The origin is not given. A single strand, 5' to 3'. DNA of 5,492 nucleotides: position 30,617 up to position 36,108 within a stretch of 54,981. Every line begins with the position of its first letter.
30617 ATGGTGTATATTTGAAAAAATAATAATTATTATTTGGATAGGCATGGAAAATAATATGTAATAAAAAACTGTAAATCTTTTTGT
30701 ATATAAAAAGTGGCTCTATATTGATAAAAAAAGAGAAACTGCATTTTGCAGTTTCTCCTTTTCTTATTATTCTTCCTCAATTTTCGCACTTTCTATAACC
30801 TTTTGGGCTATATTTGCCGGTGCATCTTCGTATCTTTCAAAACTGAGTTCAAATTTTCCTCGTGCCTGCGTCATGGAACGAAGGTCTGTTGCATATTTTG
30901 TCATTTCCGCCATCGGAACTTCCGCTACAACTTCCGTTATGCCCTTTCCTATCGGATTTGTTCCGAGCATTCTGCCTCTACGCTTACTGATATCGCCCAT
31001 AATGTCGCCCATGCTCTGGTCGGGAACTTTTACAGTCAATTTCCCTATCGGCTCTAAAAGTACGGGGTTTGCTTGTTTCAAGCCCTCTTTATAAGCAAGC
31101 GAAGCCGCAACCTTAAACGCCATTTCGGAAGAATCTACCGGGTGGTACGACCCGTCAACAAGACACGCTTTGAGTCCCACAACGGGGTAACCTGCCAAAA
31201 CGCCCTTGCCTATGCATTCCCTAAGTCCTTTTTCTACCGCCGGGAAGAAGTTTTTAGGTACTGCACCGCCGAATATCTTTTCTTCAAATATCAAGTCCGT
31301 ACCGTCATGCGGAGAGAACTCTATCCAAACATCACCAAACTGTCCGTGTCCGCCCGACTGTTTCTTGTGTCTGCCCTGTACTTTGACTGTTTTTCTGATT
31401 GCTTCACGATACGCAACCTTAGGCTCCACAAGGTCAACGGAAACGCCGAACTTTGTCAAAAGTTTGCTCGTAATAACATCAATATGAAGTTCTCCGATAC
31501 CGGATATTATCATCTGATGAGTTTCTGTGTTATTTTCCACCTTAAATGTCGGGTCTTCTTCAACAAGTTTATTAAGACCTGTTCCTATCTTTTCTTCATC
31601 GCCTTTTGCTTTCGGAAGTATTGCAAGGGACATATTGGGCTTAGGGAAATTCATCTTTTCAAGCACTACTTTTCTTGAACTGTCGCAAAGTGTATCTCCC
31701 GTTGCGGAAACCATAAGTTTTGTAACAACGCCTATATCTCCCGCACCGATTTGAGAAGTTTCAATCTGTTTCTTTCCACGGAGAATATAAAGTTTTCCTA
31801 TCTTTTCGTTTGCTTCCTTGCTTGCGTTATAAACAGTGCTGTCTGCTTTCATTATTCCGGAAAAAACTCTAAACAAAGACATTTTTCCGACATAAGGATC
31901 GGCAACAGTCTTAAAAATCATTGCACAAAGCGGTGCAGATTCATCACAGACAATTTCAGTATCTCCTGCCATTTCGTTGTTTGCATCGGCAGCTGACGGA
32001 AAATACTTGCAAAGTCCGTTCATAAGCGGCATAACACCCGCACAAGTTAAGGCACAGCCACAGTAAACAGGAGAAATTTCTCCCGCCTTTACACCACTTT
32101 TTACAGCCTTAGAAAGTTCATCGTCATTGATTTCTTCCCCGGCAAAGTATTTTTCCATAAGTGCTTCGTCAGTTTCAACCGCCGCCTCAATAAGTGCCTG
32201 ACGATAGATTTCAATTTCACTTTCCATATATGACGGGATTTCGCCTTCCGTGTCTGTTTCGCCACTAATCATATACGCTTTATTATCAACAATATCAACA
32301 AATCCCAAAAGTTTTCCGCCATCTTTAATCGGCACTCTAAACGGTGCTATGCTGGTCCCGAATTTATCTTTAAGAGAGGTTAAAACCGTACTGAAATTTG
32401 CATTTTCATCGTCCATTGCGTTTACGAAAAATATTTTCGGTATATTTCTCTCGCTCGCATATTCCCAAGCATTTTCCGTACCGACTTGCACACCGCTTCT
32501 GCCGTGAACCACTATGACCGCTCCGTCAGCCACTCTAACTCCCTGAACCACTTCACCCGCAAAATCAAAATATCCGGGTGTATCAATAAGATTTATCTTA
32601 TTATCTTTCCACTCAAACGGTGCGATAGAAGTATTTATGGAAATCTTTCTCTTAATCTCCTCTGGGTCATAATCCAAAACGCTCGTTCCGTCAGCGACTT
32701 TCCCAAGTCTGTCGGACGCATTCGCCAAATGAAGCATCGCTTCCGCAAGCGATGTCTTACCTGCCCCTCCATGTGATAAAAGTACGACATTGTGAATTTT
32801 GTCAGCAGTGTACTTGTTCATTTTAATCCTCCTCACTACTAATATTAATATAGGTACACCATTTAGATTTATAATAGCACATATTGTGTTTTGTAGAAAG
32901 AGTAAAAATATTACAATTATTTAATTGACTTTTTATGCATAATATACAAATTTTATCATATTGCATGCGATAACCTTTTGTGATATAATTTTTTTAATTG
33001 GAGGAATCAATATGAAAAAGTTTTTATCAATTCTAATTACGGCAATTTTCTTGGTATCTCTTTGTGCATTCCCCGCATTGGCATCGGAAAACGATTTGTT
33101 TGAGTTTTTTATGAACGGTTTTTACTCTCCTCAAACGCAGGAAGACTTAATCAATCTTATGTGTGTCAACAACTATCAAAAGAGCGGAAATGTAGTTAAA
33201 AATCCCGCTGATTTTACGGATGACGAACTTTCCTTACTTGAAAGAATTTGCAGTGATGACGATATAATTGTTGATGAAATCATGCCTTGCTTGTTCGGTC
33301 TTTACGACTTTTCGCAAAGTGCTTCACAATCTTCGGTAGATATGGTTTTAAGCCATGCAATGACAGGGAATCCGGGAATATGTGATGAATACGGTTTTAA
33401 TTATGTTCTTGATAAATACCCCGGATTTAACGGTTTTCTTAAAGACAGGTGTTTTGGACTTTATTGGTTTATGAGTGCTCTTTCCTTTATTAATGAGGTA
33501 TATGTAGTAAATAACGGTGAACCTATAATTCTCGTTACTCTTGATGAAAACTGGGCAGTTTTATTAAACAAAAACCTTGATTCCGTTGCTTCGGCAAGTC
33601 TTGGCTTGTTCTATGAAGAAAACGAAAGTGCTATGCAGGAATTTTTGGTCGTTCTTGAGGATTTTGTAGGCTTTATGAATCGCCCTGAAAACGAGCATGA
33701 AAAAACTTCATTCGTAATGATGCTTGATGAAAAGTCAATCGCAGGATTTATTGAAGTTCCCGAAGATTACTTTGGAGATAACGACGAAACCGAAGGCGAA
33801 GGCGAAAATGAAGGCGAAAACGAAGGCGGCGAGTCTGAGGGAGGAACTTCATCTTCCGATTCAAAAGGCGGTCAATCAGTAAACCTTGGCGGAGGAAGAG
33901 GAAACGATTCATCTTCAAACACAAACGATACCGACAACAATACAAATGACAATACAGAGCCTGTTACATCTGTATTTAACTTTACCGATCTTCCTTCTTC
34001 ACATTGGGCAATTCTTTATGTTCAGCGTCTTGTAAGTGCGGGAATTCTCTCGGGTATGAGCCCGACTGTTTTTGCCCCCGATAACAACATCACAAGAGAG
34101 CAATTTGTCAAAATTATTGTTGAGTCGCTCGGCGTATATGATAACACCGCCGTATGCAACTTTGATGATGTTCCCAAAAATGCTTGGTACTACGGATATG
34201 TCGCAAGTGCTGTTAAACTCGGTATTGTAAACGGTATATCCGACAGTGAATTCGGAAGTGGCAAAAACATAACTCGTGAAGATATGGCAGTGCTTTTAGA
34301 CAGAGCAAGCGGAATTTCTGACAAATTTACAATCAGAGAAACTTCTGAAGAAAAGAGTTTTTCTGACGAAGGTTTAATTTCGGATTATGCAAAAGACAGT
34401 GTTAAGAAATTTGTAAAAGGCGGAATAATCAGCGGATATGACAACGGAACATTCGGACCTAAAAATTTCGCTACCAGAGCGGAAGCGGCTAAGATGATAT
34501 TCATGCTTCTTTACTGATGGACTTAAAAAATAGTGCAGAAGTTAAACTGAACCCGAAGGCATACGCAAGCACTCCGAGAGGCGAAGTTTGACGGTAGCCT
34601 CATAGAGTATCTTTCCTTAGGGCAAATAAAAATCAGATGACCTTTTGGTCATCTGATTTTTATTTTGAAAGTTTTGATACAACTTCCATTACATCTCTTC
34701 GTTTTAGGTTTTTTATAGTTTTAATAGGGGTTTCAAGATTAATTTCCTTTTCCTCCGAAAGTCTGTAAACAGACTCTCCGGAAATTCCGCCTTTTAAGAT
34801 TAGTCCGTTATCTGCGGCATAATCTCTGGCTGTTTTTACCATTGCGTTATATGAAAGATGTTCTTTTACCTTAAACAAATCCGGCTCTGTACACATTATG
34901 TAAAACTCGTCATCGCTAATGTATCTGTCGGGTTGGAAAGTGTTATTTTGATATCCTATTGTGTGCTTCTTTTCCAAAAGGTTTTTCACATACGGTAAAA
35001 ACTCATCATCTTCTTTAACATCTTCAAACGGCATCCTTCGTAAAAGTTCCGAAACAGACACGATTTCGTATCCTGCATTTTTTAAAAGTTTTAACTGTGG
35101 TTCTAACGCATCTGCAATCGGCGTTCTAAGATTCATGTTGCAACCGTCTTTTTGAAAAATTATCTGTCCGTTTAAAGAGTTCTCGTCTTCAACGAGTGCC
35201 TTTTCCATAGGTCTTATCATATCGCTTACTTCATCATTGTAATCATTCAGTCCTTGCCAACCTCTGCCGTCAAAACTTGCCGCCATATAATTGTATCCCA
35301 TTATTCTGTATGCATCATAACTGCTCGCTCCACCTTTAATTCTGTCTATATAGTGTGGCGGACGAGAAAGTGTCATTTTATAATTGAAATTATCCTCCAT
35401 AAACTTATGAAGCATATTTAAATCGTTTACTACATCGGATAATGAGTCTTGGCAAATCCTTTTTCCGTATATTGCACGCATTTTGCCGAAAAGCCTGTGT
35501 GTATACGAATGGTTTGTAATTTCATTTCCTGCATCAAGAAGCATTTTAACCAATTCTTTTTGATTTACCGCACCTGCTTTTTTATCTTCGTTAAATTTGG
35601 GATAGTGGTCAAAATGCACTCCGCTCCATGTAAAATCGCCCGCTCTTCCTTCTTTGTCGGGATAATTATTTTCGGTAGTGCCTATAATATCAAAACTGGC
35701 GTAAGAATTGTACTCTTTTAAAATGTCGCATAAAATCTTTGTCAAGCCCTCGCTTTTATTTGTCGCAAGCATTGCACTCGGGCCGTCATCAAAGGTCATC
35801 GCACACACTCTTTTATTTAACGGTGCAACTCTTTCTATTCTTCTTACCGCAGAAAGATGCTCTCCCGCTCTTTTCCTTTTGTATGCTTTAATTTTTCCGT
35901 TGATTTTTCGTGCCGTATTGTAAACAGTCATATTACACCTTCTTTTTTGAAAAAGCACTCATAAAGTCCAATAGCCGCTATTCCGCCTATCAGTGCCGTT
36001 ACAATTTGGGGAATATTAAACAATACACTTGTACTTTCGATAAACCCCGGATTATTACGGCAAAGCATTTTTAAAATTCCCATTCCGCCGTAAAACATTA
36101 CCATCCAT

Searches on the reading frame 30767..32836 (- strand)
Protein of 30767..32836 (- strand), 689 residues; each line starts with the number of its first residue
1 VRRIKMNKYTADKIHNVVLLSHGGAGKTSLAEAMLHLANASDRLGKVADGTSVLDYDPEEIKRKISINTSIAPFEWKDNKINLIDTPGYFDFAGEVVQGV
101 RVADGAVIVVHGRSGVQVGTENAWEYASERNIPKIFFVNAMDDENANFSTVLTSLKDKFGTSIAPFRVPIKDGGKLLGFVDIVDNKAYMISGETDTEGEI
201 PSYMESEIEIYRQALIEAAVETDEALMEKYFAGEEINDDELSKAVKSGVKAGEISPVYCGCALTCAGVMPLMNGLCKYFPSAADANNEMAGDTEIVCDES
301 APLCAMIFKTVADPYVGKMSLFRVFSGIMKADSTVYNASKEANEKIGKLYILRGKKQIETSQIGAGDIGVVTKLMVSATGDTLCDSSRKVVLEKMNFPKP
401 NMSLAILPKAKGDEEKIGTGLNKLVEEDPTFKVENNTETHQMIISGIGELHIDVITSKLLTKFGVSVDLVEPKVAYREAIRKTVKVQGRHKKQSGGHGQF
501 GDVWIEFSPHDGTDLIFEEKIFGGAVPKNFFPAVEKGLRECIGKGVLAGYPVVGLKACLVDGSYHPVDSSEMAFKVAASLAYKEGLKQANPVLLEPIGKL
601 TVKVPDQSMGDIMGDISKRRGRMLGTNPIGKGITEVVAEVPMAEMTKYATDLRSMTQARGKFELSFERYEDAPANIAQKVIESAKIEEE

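Call 92: search_protein_families(library=pfam, proteins=[window:30767-32836:-], max_evalue=0.00001)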
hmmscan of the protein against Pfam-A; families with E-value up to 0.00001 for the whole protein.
window:30767-32836:- (689 aa): 6 families
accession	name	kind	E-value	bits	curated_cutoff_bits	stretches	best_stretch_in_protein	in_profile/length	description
PF03764.24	EFG_IV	-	1e-41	142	24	1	472-590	1-121/121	Elongation factor G, domain IV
PF00009.33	GTP_EFTU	-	7.4e-40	137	26.5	1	13-281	2-188/188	Elongation factor Tu GTP binding domain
PF14492.12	EFG_III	-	3.8e-28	97.8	27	1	397-469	1-73/75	Elongation Factor G, domain III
PF00679.30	EFG_C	-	2.3e-26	92.1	27.9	1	592-679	1-88/89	Elongation factor G C-terminus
PF22042.2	EF-G_D2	-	4.6e-15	55.9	27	1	302-385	1-83/84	Elongation factor G domain 2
PF03144.31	GTP_EFTU_D2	-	1.8e-07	31.9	30.3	1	317-384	1-73/73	Elongation factor Tu domain 2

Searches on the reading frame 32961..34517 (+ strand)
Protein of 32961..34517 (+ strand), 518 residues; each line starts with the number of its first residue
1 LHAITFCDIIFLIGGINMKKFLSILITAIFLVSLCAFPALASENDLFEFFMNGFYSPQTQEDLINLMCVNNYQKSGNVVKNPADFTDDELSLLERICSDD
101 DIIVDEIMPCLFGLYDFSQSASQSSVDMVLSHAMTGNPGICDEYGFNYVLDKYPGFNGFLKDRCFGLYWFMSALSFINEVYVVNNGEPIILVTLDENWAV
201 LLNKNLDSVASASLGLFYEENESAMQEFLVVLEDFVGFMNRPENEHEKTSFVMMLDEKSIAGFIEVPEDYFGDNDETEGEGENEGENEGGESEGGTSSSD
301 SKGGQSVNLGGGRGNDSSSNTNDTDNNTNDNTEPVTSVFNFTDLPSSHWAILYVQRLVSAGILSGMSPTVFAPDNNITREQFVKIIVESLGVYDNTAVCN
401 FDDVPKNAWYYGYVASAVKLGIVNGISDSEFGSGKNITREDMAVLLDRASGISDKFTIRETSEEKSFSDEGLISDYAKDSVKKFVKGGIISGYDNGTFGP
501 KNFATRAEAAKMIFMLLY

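Call 92: search_protein_families(library=pfam, proteins=[window:32961-34517:+], max_evalue=0.00001)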
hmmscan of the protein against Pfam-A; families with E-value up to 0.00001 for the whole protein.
window:32961-34517:+ (518 aa): 1 family
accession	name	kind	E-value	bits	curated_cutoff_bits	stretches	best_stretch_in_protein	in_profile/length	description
PF00395.25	SLH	-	1.6e-38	130.8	20.8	3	340-382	1-43/44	S-layer homology domain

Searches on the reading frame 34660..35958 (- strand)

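Call 92: search_protein_families(library=pfam, proteins=[window:34660-35958:-], max_evalue=0.00001)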
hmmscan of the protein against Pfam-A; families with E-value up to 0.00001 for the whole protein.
window:34660-35958:- (432 aa): 1 family
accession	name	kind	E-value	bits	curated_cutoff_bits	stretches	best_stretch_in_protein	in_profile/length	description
PF01522.26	Polysacc_deac_1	-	2.6e-13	50.4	23.1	1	47-202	4-105/124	Polysaccharide deacetylase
